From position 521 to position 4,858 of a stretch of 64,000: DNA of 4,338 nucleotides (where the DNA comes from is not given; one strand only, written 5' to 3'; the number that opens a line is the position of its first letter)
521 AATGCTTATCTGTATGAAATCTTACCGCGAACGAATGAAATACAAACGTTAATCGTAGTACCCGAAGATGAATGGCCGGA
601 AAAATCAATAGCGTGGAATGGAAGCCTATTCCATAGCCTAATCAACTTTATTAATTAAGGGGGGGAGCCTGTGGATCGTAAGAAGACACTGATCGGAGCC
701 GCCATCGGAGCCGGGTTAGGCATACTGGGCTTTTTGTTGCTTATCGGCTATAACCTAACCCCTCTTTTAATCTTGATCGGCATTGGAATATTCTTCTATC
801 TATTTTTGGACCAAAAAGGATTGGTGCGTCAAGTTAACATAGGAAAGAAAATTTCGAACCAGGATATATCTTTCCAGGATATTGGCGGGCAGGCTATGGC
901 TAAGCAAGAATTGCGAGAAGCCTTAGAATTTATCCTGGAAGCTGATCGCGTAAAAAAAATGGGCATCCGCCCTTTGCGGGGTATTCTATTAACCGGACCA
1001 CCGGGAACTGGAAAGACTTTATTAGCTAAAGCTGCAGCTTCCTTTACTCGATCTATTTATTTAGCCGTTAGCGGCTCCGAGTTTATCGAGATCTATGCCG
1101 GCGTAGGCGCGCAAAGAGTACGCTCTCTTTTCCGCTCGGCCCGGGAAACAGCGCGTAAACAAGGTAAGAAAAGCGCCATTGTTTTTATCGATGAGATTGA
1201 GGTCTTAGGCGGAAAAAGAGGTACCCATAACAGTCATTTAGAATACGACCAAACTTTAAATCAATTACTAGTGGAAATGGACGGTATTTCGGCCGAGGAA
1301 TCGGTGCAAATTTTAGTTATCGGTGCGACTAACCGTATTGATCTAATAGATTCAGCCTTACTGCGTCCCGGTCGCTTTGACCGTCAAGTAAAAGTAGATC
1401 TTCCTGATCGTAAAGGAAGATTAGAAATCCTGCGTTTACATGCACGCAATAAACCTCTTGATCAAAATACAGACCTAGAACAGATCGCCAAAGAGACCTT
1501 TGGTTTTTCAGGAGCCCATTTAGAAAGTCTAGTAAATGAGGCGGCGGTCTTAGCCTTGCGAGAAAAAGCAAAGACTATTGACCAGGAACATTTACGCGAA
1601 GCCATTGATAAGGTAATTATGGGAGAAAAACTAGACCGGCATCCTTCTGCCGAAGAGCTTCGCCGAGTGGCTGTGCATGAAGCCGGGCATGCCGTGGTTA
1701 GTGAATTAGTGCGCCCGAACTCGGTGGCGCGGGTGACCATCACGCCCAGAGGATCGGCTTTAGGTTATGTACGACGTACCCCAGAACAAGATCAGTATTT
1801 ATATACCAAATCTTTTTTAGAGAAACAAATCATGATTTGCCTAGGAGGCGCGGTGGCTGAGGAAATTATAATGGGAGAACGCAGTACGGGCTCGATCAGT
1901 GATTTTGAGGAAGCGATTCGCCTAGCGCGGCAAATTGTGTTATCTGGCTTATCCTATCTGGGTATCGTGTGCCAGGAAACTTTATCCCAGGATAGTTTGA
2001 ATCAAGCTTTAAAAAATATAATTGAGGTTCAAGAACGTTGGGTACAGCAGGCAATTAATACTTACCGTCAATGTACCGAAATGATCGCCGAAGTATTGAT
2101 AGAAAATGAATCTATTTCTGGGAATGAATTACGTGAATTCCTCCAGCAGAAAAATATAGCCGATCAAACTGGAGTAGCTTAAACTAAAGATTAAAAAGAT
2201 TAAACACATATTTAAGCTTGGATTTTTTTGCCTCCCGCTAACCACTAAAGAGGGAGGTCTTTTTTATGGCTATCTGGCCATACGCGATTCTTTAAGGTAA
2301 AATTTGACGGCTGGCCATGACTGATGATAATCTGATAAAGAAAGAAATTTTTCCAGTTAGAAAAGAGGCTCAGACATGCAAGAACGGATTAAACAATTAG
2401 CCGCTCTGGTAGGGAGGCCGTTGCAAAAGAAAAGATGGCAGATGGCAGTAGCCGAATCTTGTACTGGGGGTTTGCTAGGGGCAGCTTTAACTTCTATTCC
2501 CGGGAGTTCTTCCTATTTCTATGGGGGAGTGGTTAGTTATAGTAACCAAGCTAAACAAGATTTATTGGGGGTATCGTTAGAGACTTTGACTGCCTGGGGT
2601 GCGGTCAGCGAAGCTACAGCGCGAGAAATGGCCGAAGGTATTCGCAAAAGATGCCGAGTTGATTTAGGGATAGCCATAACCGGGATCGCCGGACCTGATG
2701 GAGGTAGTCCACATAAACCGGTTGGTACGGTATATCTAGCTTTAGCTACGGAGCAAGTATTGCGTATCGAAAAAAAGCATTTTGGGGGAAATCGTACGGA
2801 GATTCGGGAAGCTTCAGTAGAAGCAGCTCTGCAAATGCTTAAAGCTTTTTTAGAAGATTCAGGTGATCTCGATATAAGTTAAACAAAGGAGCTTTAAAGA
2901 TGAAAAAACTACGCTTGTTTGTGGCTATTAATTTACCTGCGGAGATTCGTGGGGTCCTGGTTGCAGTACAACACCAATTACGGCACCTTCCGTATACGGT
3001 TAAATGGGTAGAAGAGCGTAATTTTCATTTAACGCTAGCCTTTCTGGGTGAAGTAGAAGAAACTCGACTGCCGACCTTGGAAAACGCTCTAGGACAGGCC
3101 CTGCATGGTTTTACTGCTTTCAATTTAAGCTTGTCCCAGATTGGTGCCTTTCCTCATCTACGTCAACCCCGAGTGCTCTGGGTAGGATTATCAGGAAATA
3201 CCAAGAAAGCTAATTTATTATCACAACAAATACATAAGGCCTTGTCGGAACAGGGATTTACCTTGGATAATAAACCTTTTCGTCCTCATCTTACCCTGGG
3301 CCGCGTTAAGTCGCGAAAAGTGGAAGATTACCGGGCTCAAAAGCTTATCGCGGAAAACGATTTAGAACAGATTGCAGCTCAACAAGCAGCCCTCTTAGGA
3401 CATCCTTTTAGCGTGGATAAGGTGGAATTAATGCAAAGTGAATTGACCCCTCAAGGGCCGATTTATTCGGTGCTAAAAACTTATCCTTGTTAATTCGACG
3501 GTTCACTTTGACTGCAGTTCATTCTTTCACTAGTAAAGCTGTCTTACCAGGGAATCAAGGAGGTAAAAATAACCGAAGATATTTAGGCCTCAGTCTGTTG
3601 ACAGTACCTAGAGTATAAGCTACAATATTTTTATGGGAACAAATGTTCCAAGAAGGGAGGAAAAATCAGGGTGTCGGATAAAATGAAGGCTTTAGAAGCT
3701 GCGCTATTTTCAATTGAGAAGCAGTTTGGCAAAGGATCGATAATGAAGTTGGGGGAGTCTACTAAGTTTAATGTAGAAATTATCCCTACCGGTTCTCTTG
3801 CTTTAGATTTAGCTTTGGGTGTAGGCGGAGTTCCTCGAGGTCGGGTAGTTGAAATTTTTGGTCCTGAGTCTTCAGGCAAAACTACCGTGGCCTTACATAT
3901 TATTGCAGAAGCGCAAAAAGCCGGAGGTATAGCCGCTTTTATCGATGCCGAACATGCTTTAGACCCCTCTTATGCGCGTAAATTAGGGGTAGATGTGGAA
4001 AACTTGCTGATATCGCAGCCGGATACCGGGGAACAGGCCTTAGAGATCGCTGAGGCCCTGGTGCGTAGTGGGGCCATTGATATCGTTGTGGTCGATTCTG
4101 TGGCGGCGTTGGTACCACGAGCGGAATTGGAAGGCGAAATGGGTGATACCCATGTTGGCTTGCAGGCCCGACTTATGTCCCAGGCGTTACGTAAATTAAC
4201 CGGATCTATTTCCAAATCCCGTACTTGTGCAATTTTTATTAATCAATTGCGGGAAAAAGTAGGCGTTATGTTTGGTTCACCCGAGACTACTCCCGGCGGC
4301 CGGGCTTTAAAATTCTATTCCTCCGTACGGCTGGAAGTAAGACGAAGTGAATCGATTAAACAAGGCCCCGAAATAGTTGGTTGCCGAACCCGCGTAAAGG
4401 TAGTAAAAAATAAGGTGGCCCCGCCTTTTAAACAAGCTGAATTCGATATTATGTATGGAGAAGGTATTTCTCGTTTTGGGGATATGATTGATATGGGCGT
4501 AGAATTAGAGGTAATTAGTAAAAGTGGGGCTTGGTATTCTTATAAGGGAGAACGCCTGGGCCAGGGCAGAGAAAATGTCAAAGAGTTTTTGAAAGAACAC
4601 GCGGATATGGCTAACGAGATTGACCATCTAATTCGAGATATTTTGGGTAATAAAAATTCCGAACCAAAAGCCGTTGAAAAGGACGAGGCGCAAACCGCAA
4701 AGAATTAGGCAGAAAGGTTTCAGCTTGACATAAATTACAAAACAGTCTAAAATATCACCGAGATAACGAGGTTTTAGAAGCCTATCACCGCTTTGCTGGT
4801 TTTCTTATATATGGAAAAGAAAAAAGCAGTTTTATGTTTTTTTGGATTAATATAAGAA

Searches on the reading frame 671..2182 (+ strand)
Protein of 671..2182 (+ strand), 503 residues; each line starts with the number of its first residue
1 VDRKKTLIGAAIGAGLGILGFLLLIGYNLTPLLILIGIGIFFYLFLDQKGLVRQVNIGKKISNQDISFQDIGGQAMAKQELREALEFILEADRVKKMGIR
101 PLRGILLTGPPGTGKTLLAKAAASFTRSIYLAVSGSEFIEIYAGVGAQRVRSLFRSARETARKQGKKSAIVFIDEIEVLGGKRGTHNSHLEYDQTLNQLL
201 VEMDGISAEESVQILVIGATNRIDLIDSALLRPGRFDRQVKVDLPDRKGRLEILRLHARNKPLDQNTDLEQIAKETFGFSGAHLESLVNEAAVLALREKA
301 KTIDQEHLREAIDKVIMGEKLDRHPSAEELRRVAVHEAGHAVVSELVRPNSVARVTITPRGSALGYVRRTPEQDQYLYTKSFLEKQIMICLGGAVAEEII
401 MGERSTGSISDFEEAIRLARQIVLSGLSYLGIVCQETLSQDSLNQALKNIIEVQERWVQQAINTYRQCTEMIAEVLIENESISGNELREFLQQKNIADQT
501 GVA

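Call 58: search_protein_families(library=ncbifam, proteins=[window:671-2182:+], max_evalue=1e-30)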
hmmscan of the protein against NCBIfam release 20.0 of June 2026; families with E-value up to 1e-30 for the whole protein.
window:671-2182:+ (503 aa): 9 families
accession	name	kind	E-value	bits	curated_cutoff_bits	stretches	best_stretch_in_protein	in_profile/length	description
TIGR01241.2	FtsH_fam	equivalog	8.3e-135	450.8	600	1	25-486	110-597/598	ATP-dependent zinc metalloprotease FtsH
NF008004.0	PRK10733.1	equivalog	8.8e-94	314.7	1008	1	28-424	105-505/644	ATP-dependent zinc metalloprotease FtsH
NF003069.1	PRK03992.1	subfamily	4.4e-79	266.3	500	1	61-319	123-376/379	proteasome-activating nucleotidase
TIGR01242.2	TIGR01242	subfamily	1.7e-74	251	500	1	63-318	108-358/362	proteasome-activating nucleotidase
TIGR01243.1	CDC48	subfamily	1.5e-71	241.7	802.65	1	64-333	448-710/733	CDC48 family AAA ATPase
NF047747.1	PrtsmActNtasePan2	equivalog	1.6e-62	212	700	1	63-317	145-394/397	proteasome-activating nucleotidase Pan2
NF047748.1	PrtsmActNtasePan1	equivalog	8.8e-60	202.8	750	1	62-319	141-393/405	proteasome-activating nucleotidase Pan1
TIGR03689.1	pup_AAA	equivalog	5.5e-42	144.1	504.75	1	65-270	178-389/512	proteasome ATPase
NF041006.2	cell_div_CdvC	equivalog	4.7e-40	137.6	650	1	65-307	99-334/370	cell division protein CdvC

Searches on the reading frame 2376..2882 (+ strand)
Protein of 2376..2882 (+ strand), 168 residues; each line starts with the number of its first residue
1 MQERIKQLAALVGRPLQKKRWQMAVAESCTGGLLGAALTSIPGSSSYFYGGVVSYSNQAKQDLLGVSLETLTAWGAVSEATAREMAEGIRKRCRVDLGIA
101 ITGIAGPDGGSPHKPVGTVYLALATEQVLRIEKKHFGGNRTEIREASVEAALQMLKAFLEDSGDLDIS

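Call 58: search_protein_families(library=ncbifam, proteins=[window:2376-2882:+], max_evalue=1e-30)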
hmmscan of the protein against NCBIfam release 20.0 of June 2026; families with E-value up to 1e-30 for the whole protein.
window:2376-2882:+ (168 aa): 5 families
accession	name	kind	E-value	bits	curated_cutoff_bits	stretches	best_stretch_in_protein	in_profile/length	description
NF001813.0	PRK00549.1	equivalog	6.2e-56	190.1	379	1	7-161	258-413/414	competence/damage-inducible protein A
TIGR00199.1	PncC_domain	subfamily_domain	1.3e-52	177.9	68.9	1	13-156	2-146/149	nicotinamide-nucleotide amidohydrolase family protein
NF002975.0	PRK03661.1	equivalog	8.9e-50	168.5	212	1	3-156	4-158/164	nicotinamide-nucleotide amidase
TIGR00200.1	cinA_nterm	subfamily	3.7e-39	134.6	243.15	1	7-161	260-413/414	CinA family nicotinamide mononucleotide deamidase-related protein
NF002972.0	PRK03657.1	equivalog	1e-35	123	201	1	3-158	15-170/175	2-oxo-tetronate isomerase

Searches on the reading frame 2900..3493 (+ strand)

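Call 58: search_protein_families(library=ncbifam, proteins=[window:2900-3493:+], max_evalue=1e-30)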
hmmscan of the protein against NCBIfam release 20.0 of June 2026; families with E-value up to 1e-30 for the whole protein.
window:2900-3493:+ (197 aa): 1 family
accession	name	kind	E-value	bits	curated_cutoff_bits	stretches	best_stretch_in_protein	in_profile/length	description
TIGR02258.1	2_5_ligase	equivalog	3.7e-47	160.5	65.7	1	5-195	2-178/180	RNA 2',3'-cyclic phosphodiesterase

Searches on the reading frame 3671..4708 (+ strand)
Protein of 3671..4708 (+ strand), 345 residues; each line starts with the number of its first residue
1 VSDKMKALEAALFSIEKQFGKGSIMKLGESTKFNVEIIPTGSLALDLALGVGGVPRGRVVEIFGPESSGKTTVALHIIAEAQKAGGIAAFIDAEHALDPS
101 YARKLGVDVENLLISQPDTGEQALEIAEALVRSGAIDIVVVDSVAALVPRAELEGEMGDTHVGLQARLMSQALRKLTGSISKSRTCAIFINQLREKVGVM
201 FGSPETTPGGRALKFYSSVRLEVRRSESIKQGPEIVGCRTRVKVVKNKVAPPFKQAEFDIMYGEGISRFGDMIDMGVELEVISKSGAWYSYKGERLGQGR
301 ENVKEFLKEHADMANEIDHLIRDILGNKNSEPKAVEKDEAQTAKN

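Call 58: search_protein_families(library=ncbifam, proteins=[window:3671-4708:+], max_evalue=1e-30)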
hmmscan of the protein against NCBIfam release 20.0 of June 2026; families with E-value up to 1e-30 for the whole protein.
window:3671-4708:+ (345 aa): 2 families
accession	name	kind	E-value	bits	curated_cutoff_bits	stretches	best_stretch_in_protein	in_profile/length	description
TIGR02012.1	tigrfam_recA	equivalog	7.3e-175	580.8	325.3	1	3-322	1-320/321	recombinase RecA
NF007072.0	PRK09519.1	equivalog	5.4e-154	514.5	1024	1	2-249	5-252/790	intein-containing recombinase RecA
